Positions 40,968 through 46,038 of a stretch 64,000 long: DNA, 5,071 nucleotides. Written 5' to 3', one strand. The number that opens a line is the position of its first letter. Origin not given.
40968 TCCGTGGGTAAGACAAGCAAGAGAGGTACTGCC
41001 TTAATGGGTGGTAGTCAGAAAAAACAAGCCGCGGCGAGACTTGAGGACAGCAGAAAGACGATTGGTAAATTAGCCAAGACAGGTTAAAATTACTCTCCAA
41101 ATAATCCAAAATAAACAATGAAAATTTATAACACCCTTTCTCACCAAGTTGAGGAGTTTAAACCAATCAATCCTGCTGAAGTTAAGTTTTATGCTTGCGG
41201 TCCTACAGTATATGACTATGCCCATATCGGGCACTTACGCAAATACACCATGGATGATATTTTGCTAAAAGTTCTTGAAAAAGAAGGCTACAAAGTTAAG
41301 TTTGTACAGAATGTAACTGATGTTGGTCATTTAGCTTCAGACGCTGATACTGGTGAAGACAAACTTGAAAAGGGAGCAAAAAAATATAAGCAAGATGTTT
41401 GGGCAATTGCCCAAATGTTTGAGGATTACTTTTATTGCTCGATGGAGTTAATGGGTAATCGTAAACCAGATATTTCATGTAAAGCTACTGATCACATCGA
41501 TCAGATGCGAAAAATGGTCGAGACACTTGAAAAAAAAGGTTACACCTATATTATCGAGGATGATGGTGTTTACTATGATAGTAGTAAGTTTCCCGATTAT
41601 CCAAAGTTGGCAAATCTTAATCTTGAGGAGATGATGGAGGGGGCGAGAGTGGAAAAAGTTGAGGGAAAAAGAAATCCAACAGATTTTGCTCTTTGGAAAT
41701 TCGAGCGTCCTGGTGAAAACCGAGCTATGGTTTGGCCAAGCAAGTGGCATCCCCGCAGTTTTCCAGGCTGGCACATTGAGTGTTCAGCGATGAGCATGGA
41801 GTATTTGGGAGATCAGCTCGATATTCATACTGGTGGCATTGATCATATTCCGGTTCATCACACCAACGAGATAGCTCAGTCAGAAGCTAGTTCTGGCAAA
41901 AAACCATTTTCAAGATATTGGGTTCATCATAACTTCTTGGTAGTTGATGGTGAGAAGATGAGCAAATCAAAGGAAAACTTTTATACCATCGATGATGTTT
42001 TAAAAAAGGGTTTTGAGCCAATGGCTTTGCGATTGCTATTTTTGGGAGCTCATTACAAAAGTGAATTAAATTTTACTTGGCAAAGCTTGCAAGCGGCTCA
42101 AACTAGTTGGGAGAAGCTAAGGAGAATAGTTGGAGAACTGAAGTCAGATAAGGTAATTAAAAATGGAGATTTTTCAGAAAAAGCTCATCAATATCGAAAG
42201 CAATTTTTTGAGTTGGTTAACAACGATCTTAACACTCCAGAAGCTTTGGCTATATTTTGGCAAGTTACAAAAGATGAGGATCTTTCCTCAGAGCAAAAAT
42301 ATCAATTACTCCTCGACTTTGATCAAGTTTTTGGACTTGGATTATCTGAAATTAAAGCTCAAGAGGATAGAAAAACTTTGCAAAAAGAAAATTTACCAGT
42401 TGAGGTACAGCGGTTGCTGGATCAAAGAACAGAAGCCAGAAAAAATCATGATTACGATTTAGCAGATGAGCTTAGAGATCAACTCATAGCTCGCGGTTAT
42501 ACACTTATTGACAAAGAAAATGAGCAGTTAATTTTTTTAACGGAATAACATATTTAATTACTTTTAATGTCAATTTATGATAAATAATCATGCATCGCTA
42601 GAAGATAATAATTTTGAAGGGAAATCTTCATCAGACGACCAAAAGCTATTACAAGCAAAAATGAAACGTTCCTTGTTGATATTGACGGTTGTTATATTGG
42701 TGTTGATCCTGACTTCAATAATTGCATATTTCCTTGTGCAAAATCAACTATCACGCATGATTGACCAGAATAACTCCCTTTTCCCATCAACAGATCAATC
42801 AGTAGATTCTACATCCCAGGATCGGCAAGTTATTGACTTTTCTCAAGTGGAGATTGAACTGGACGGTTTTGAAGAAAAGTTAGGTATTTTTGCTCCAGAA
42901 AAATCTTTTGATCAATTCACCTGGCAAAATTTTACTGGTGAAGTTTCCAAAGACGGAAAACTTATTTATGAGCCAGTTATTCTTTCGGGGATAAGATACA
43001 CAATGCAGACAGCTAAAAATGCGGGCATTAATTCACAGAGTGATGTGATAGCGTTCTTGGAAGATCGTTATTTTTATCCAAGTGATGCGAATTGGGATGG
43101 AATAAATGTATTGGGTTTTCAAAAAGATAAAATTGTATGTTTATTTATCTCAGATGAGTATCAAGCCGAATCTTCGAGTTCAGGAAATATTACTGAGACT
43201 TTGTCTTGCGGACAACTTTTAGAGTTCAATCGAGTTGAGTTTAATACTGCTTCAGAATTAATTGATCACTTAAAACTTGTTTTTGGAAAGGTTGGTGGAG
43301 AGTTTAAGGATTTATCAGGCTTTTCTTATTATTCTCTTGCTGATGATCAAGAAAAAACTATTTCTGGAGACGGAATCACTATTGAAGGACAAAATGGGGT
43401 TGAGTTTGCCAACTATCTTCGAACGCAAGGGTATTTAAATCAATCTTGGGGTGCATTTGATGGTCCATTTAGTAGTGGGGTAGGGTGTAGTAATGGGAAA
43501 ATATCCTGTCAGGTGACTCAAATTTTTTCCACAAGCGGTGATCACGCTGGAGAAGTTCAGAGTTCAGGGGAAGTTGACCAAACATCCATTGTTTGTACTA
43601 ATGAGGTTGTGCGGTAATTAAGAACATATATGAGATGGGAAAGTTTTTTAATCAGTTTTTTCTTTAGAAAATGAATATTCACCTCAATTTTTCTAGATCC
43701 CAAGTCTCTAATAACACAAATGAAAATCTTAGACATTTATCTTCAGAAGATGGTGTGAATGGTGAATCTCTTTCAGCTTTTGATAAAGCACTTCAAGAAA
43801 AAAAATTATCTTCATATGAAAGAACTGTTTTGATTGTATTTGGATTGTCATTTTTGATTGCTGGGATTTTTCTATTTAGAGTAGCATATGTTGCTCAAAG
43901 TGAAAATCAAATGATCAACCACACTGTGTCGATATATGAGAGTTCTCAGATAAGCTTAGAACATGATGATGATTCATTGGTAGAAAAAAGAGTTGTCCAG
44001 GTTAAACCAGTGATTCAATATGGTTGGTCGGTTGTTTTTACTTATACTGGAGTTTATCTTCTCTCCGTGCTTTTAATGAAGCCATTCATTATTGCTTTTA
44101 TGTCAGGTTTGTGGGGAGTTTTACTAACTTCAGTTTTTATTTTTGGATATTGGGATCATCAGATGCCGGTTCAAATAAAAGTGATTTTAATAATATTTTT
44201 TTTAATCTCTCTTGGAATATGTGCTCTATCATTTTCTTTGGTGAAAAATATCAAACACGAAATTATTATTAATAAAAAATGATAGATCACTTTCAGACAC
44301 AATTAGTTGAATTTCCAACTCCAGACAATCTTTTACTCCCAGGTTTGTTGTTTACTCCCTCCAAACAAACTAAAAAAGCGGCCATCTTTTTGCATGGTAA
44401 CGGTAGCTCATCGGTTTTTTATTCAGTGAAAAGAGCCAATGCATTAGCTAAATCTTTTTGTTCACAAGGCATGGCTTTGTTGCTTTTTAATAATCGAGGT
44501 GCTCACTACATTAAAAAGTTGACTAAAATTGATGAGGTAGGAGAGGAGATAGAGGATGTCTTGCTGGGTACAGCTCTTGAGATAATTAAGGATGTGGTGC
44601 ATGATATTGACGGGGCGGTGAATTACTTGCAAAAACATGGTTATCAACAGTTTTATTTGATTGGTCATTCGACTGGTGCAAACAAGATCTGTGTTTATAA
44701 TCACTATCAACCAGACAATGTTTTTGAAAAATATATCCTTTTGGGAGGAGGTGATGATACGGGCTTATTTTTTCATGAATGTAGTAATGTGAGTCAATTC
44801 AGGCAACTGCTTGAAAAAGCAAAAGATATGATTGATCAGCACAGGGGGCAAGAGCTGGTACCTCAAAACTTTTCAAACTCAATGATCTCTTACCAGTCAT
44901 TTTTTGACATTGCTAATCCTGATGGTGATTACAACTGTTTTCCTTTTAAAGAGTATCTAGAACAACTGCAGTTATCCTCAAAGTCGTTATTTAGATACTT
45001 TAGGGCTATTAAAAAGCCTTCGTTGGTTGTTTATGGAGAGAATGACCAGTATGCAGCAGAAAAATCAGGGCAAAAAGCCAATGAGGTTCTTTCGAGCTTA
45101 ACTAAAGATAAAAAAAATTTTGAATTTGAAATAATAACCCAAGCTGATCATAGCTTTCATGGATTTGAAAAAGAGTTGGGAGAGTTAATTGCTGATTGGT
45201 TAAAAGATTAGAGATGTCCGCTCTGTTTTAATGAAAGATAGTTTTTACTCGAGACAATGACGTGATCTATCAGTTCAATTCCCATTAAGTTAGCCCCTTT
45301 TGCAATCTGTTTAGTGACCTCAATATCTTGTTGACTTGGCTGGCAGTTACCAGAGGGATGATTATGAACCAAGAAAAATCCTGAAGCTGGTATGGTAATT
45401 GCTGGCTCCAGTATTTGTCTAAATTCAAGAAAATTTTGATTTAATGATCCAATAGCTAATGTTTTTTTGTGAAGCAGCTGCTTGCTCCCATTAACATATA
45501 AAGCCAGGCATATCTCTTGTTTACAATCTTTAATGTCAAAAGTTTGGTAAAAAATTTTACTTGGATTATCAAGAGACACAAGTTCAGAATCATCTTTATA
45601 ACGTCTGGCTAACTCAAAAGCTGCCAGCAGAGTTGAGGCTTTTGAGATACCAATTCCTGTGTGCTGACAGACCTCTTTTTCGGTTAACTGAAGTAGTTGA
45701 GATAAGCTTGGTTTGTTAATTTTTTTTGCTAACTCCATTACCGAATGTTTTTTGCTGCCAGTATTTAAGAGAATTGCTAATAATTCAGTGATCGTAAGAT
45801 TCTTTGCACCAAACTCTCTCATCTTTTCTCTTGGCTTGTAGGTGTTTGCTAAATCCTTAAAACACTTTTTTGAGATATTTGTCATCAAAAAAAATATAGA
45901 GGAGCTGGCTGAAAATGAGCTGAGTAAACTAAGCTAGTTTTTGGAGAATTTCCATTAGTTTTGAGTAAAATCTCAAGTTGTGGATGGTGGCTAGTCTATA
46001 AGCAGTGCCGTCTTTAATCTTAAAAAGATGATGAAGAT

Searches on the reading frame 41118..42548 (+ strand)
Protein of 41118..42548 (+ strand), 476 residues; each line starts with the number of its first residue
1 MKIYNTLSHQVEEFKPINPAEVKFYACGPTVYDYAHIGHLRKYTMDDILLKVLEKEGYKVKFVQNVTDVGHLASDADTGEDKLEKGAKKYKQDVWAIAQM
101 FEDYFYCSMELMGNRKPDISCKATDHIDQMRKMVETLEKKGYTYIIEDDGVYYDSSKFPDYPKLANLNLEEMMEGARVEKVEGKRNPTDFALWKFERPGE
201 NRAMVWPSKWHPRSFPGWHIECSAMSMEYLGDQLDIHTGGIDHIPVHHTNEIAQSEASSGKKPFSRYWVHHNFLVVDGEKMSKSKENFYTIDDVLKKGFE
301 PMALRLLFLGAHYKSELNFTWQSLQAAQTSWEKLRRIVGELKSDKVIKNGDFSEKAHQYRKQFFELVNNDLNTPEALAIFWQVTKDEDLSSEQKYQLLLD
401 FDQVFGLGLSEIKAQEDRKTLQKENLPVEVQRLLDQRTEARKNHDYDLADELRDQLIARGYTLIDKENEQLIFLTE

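Call 83: search_protein_families(library=pfam, proteins=[window:41118-42548:+], max_evalue=0.001)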
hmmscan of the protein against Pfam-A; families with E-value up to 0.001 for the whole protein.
window:41118-42548:+ (476 aa): 5 families
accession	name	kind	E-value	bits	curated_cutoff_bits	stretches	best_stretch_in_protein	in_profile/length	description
PF01406.26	tRNA-synt_1e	-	1.6e-96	323.7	27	1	14-328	2-300/301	tRNA synthetases class I (C) catalytic domain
PF00133.28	tRNA-synt_1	-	2.5e-11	43.4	22.7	1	235-319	330-413/414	tRNA synthetases class I (I, L, M and V)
PF09334.17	tRNA-synt_1g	-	1.5e-09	37.6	20.1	1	264-326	311-373/391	tRNA synthetases class I (M)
PF01921.24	tRNA-synt_1f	-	1.6e-07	31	27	1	235-340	236-342/360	tRNA synthetases class I (K)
PF23493.1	CysS_C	-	4.8e-07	30.2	23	1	425-470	3-48/51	Cysteinyl-tRNA ligase anticodon binding domain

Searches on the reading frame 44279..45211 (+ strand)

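Call 83: search_protein_families(library=pfam, proteins=[window:44279-45211:+], max_evalue=0.001)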
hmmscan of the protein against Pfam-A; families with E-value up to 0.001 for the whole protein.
window:44279-45211:+ (310 aa): 3 families
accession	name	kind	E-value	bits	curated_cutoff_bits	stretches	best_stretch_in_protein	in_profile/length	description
PF08538.16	DUF1749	-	3.1e-14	53.2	24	1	107-299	84-284/299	Protein of unknown function (DUF1749)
PF12146.15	Hydrolase_4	-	1.6e-10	41.2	27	1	30-294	2-235/239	Serine aminopeptidase, S33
PF00561.26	Abhydrolase_1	-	5.1e-10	39.9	25.8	1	36-270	4-224/245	alpha/beta hydrolase fold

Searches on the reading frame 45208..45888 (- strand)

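Call 83: search_protein_families(library=pfam, proteins=[window:45208-45888:-], max_evalue=0.001)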
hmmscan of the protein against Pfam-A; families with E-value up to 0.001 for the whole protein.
window:45208-45888:- (226 aa): 2 families
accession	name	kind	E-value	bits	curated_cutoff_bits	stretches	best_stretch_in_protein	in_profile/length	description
PF04002.20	RadC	-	1.3e-33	115.9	22.1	1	117-224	13-120/121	RadC-like JAB domain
PF20582.4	UPF0758_N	-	5.1e-20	71.8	27.1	1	11-84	2-76/77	UPF0758 N-terminal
